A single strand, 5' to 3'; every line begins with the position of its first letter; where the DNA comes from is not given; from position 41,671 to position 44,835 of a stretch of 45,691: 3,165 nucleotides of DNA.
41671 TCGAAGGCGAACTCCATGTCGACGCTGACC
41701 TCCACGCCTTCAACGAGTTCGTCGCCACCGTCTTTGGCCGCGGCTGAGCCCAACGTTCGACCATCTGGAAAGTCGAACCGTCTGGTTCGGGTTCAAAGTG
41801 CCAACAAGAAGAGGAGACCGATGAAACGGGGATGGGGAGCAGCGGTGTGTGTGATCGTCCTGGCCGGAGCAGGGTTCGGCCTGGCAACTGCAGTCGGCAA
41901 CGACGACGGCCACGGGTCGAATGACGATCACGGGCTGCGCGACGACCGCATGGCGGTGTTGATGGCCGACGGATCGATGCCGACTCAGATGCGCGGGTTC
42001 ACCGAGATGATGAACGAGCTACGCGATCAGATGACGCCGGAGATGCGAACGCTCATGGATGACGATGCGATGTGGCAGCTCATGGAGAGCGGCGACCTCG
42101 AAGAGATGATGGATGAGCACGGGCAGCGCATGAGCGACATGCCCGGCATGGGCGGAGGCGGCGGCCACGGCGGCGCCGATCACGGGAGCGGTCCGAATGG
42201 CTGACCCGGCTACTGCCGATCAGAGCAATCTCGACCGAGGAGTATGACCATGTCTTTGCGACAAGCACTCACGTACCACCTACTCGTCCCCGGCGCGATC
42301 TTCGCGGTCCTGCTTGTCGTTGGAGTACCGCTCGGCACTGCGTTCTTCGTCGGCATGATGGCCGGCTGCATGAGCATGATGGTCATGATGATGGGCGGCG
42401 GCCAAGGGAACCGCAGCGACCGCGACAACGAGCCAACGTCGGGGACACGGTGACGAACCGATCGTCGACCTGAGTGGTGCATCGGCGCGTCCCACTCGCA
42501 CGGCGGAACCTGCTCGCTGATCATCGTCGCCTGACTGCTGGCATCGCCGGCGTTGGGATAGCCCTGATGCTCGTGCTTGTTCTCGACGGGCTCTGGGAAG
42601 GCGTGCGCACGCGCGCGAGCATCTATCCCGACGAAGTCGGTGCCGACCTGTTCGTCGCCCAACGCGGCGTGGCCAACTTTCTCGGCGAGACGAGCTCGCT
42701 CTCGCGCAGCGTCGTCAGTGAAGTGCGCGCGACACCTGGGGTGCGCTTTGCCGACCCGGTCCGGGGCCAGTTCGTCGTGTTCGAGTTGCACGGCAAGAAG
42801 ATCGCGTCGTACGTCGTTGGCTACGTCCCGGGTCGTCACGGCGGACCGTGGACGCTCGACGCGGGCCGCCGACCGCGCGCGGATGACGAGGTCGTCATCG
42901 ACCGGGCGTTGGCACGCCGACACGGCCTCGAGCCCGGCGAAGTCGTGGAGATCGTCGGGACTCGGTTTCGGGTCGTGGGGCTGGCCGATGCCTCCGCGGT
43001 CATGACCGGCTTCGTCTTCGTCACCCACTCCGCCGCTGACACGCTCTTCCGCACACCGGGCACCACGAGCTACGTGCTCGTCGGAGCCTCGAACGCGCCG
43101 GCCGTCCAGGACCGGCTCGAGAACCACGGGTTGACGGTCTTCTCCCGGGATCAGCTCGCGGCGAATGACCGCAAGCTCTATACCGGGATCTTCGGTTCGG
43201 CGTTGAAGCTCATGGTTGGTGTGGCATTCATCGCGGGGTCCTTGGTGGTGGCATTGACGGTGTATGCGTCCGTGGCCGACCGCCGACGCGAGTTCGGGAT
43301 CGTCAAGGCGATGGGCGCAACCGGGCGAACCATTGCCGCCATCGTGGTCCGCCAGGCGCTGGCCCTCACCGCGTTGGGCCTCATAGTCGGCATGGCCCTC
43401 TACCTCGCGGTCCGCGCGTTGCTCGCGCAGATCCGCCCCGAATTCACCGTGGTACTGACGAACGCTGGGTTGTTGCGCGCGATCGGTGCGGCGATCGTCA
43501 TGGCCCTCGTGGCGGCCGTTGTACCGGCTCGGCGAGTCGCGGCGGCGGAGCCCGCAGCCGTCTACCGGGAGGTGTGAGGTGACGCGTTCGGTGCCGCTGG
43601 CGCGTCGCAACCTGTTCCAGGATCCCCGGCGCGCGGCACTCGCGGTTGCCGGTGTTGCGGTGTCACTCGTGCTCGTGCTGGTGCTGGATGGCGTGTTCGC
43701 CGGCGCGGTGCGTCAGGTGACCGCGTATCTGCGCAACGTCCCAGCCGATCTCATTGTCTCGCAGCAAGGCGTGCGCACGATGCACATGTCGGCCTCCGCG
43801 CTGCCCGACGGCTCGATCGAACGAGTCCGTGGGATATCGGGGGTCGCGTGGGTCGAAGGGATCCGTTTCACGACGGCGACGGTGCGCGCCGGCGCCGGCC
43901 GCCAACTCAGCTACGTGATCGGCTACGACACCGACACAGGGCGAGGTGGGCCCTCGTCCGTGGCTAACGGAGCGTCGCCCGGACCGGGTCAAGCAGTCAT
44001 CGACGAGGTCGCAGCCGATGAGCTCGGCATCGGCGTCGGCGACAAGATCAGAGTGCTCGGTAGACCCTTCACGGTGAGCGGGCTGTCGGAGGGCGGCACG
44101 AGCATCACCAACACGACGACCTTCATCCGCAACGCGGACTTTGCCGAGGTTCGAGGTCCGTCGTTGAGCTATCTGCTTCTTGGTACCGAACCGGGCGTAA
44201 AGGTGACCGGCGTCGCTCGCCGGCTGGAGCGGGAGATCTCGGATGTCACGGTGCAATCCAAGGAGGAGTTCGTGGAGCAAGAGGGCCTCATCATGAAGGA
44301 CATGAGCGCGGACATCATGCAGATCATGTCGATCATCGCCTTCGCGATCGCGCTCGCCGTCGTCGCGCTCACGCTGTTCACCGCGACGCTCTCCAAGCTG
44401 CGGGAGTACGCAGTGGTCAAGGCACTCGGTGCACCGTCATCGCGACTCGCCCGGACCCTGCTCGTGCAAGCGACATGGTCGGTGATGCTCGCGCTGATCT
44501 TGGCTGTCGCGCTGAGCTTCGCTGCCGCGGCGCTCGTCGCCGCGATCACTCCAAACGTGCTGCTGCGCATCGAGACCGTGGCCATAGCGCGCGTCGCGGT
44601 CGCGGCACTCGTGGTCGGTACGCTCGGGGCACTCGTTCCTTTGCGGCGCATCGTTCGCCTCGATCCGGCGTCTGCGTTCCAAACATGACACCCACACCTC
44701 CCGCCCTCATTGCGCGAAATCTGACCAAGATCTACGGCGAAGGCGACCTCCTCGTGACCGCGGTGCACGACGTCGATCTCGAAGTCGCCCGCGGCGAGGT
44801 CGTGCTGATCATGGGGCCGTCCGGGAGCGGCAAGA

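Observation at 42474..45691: FtsX/MacB-type ABC exporter whose ATPase carries a YHS metal-binding domain, start/stop-coupled to a P1B-type ATPase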

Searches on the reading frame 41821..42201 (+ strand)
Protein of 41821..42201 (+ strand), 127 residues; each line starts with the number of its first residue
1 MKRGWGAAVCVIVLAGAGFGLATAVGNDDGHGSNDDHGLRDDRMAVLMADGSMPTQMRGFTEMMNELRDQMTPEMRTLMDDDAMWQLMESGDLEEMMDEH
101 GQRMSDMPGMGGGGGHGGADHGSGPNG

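Call 77: find_homologous_proteins(query=window:41821-42201:+, max_evalue=0.001)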
Query window:41821-42201:+ (127 aa): 22 proteins with E <= 0.001 among 25 candidates.
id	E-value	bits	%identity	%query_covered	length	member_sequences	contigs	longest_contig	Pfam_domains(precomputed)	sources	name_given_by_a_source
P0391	3.6e-76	272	99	100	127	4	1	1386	-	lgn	-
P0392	2.8e-59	217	86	85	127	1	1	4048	-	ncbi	-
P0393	1.7e-58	215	80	100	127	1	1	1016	-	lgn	-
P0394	4.0e-57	210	81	83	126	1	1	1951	-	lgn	-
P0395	1.4e-45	173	76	85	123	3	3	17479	-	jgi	-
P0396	1.6e-44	170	75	80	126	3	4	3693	-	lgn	-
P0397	9.8e-44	167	68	96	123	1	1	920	-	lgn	-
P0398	6.3e-42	161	70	93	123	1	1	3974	-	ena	-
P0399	8.7e-41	158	65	82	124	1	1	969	-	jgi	jgi:hypothetical protein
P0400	4.0e-40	155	71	84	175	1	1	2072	PF04945.20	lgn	-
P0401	1.2e-39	154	67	83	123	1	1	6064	-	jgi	-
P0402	2.0e-39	153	65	87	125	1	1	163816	-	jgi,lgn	jgi:hypothetical protein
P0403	6.7e-39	151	63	82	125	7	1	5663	-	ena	-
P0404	2.3e-38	150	65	72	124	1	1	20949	-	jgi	jgi:hypothetical protein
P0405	4.9e-38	149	62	83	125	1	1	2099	-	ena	-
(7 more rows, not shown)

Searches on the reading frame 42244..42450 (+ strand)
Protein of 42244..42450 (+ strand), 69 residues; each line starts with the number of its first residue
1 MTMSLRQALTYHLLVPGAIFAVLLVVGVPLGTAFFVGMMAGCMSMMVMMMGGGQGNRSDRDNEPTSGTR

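Call 5: search_protein_families(library=pfam, proteins=[window:42244-42450:+], max_evalue=0.01)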
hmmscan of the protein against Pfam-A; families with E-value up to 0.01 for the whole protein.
window:42244-42450:+ (69 aa): 0 families

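Call 18: search_protein_families(library=ncbifam, proteins=[window:42244-42450:+], max_evalue=0.001)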
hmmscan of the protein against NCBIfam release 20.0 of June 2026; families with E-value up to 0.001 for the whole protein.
window:42244-42450:+ (69 aa): 0 families
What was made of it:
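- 42244..42453 (+): Small 69-aa membrane protein ending in a Met-rich stretch (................), directly upstream of permease 1. No Pfam or NCBIfam hit (calls 5, 18).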

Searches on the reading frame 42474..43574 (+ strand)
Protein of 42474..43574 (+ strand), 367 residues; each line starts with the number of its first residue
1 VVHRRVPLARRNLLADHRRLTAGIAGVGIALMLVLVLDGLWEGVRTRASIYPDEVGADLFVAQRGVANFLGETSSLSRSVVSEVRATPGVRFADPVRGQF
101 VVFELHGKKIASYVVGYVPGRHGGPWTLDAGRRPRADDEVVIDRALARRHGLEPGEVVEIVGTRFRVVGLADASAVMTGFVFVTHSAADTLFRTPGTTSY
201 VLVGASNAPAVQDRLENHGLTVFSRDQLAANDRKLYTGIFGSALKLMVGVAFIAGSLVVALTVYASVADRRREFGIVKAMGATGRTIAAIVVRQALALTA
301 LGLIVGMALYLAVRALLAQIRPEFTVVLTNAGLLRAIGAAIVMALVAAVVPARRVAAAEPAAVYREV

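Call 5: search_protein_families(library=pfam, proteins=[window:42474-43574:+], max_evalue=0.01)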
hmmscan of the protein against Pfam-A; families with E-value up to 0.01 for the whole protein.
window:42474-43574:+ (367 aa): 2 families
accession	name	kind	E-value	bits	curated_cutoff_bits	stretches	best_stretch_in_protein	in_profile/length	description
PF02687.27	FtsX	-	9.2e-14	52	25.5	1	247-360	3-120/120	FtsX-like permease C-terminal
PF12704.14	MacB_PCD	-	4.4e-11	43.9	27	1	24-217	5-206/207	MacB-like periplasmic core domain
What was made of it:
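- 42474..43577 (+): Permease 1 (367 aa): four membrane segments with a large extracytoplasmic MacB-type domain between TM1 and TM2. MacB_PCD 43.9 bits and FtsX 52 bits, both above cut-off (call 5).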

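Call 18: search_protein_families(library=ncbifam, proteins=[window:42474-43574:+], max_evalue=0.001)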
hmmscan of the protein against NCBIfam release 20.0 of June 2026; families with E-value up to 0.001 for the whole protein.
window:42474-43574:+ (367 aa): 5 families
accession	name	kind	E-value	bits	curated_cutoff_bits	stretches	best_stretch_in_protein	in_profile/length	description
TIGR01185.1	devC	equivalog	1.3e-12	47.4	290.35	1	219-364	234-380/380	ABC transporter permease DevC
TIGR03434.1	ADOP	subfamily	7.5e-09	34.2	622.3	1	265-365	702-801/803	ADOP family duplicated permease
NF007826.0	PRK10535.1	equivalog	7e-06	24.6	966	1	244-361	525-642/648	macrolide ABC transporter ATP-binding protein/permease MacB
NF041854.1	ABC_perm_YbbP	equivalog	2.4e-05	22.5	999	1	244-366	250-370/806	putative ABC transporter permease subunit YbbP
TIGR02212.1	lolCE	equivalog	0.00036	19.6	362.45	0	239-365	268-409/411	lipoprotein-releasing ABC transporter permease subunit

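Call 27: search_solved_structures(query=window:42474-43574:+, max_evalue=0.01)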
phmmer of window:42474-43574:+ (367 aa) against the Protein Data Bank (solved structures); distinct sequences matched with E-value up to 0.01: 6.
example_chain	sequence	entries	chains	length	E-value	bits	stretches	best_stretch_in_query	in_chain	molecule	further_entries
7arh_C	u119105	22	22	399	0.00024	23.6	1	238-364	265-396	Lipoprotein-releasing ABC transporter permease subunit LolC | Lipo-releasing system transmembrane protein lolC | Lipoprotein-releasing system transmembrane prot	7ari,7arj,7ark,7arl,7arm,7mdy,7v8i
5xu1_M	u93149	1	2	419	0.00036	23.1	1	244-362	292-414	ABC transporter permeae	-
7mdx_A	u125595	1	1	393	0.00058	22.4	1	238-361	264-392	Lipoprotein-releasing system transmembrane protein LolC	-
5lil_A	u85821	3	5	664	0.00068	22.1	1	242-362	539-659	Macrolide export ATP-binding/permease protein MacB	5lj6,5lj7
5nik_J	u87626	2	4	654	0.0028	20.1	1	244-361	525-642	Macrolide export ATP-binding/permease protein MacB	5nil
5gko_A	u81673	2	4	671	0.0047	19.4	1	245-363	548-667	Macrolide export ATP-binding/permease protein MacB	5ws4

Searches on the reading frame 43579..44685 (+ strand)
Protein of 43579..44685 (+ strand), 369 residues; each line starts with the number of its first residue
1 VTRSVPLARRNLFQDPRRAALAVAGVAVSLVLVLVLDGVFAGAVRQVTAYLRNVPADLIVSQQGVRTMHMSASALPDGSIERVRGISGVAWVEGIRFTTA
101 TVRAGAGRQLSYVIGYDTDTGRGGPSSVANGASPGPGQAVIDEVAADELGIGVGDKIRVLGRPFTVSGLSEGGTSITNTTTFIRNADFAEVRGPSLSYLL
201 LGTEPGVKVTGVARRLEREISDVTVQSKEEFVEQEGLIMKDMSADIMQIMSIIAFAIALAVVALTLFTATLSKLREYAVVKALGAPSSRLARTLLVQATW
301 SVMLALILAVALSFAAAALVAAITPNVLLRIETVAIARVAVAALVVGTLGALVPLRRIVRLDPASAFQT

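Call 5: search_protein_families(library=pfam, proteins=[window:43579-44685:+], max_evalue=0.01)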
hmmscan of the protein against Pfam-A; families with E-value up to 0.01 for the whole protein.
window:43579-44685:+ (369 aa): 2 families
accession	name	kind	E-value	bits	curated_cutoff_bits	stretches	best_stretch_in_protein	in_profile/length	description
PF12704.14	MacB_PCD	-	9.7e-15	55.8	27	1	20-218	2-206/207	MacB-like periplasmic core domain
PF02687.27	FtsX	-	4.7e-09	36.8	25.5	1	249-363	2-120/120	FtsX-like permease C-terminal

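Call 18: search_protein_families(library=ncbifam, proteins=[window:43579-44685:+], max_evalue=0.001)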
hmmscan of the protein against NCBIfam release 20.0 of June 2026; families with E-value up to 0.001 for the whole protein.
window:43579-44685:+ (369 aa): 4 families
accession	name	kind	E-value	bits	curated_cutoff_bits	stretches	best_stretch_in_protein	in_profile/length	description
TIGR01185.1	devC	equivalog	3.8e-08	32.7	290.35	1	156-366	169-379/380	ABC transporter permease DevC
TIGR03434.1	ADOP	subfamily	3.5e-06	25.4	622.3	1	210-367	645-800/803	ADOP family duplicated permease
NF007826.0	PRK10535.1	equivalog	0.00014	20.2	966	1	250-367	528-645/648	macrolide ABC transporter ATP-binding protein/permease MacB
TIGR02212.1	lolCE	equivalog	0.00088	18.3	362.45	0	21-367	26-408/411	lipoprotein-releasing ABC transporter permease subunit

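Call 68: find_homologous_proteins(query=window:43579-44685:+, max_evalue=0.00001)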
Query window:43579-44685:+ (369 aa): 891 proteins with E <= 0.00001 among 8000 candidates; the best 120 are listed.
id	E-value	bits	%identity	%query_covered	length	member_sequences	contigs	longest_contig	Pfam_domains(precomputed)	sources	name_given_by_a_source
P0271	6.9e-220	747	100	100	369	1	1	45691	PF02687.28,PF12704.15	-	-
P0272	9.7e-184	628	84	99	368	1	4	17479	PF02687.28,PF12704.15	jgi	-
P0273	1.2e-182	625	84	99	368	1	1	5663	PF02687.28,PF12704.15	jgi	-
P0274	1.7e-172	591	80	99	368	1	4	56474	PF02687.28,PF12704.15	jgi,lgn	jgi:putative ABC transport system permease protein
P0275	8.0e-166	569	75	99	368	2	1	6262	PF02687.28,PF12704.15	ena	-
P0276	5.9e-165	566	75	99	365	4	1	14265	PF02687.28,PF12704.15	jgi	jgi:putative ABC transport system permease protein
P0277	6.5e-148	510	67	99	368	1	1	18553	PF02687.28,PF12704.15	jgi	jgi:putative ABC transport system permease protein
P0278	1.8e-147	509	68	99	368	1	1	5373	PF02687.28,PF12704.15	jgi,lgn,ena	-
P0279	4.1e-147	508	68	99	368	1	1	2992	PF02687.28,PF12704.15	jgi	-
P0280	3.8e-146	505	65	99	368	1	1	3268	PF02687.28,PF12704.15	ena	-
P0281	8.2e-146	504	67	99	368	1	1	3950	PF02687.28,PF12704.15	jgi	jgi:putative ABC transport system permease protein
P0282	1.3e-145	503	66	99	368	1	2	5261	PF02687.28,PF12704.15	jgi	jgi:putative ABC transport system permease protein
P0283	3.5e-145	501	66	99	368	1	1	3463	PF02687.28,PF12704.15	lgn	-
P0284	1.6e-143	496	64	99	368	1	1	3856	PF02687.28,PF12704.15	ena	-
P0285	4.3e-142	491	66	99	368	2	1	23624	PF02687.28,PF12704.15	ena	-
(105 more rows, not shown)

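Call 79: predict_structure(alignment_id=A2)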
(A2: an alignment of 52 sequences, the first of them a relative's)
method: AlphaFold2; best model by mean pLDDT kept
length: 369 residues; sequences in the alignment: 52
mean_pLDDT: 84.3   pTM: 0.75
mean pLDDT of the five models: 84.3, 83.9, 83.3, 81.4, 75.8
residues with pLDDT >= 90: 144; 70-90: 184; 50-70: 29; < 50: 12
segments of 3 or more residues with pLDDT < 50: 11-13
pLDDT, mean of each block of 10 residues (from residue 1): 48 65 85 86 83 92 84 81 94 92 89 92 89 96 89 95 96 66 95 91 95 93 92 85 70 86 86 79 78 84 90 89 75 87 89 79 53
secondary structure, 60 per line:
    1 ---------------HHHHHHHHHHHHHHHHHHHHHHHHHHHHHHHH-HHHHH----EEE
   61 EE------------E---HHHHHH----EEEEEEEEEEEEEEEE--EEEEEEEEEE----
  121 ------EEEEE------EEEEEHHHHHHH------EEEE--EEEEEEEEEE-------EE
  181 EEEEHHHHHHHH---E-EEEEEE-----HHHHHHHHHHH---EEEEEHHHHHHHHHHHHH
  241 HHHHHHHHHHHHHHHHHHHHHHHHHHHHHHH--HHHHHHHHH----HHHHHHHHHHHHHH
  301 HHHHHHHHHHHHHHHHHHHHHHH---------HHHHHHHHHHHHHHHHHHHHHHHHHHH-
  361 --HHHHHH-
elements in order: H16-47 H49-53 E58-62 H79-84 E89-104 E107-116 E127-131 E138-142 H143-149 E156-159 E162-171 E179-184 H185-192 E198-203 H209-219 E223-227 H228-271 H274-282 H287-323 H333-359 H363-368
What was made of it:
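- On Type VII ABC transporters (MacB/FtsX superfamily): AF2 model helices at 16-47, 228-271, 287-323 and 333-359, with a beta-rich domain at 58-227 (call 79).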

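Call 81: fold_search(model_id=the predicted structure, library=pdb)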
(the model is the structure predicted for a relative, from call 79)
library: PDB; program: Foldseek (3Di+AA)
matches with E <= 10: 220; with E <= 0.001: 72
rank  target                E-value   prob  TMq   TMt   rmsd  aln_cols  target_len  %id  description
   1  7w78_B                1.1e-18  1.00  0.71  0.75   4.4       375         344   20  Heme exporter HrtBA in complex with Mg-AMPPNP (released 2022-06-22)
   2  9rlc_E                1.4e-18  1.00  0.59  0.54   7.2       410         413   19  LolCDE complex with Lpp lipoprotein (released 2026-01-21)
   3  9rld_E                2.2e-18  1.00  0.57  0.52   7.6       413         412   19  LolCDE complex with Lpp lipoprotein (released 2026-01-21)
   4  7w7a_B                2.3e-18  1.00  0.66  0.71   4.9       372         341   20  Heme exporter in complex with Mn-containing protoporphyrin IX, Mn-anomalous data (released 2022-06-22)
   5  7w7a_J                4.9e-18  1.00  0.70  0.74   4.5       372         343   20  Heme exporter in complex with Mn-containing protoporphyrin IX, Mn-anomalous data (released 2022-06-22)
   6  9xro_E                7.6e-18  1.00  0.51  0.50   9.0       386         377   19  LolCDE in complex with SMT-738_3 (released 2026-03-18)
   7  5gko_A                1.1e-17  1.00  0.48  0.32   8.9       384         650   16  Crystal structure of tripartite-type ABC transporter, MacB from Acinetobacter baumannii (released 2017-11-15)
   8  7arh_E                2.5e-17  1.00  0.54  0.50   7.6       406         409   19  LolCDE in complex with lipoprotein (released 2021-04-07)
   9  9rld_C                2.9e-17  1.00  0.50  0.47   8.8       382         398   18  LolCDE complex with Lpp lipoprotein (released 2026-01-21)
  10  7w7a_D                6.4e-17  1.00  0.66  0.70   5.0       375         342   20  Heme exporter in complex with Mn-containing protoporphyrin IX, Mn-anomalous data (released 2022-06-22)
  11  9rli_E                6.8e-17  1.00  0.55  0.52   8.6       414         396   17  LolCDEdelta(235-252) complex with Pal lipoprotein (released 2026-01-21)
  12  5lil_A                8.0e-17  1.00  0.48  0.31  11.5       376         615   14  Structure of Aggregatibacter actinomycetemcomitans MacB bound to ATPyS (P21) (released 2017-11-15)
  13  7mdx_A                1.2e-16  1.00  0.49  0.47   8.7       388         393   16  LolCDE nucleotide-free (released 2021-08-11)
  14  5nik_J                1.1e-15  1.00  0.52  0.34   9.6       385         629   17  Structure of the MacAB-TolC ABC-type tripartite multidrug efflux pump (released 2017-05-24)
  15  7v8i_C                1.3e-15  1.00  0.48  0.46   9.5       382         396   18  LolCD(E171Q)E with bound AMPPNP in nanodiscs (released 2022-08-31)
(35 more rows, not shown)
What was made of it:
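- On Type VII ABC transporters (MacB/FtsX superfamily): Fold matches to HrtB, LolC/E, MacB and YbbP (call 81).
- Closest known: HrtBA haem extruder of Corynebacterium diphtheriae. Same: It is the best fold match of permease 2 (TM 0.71-0.75, call 81).
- Closest known: LolCDE lipoprotein extractor. Same: LolE and LolC are among the top fold matches (call 81).
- Permease 2 matches HrtB at TM 0.71-0.75, then LolE/LolC and MacB (call 81). The make-up of two paralogous permeases plus one ATPase matches LolCDE, and LolE/LolC are among the top fold matches (call 81). The best fold match is the small-molecule extruder HrtB (call 81).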
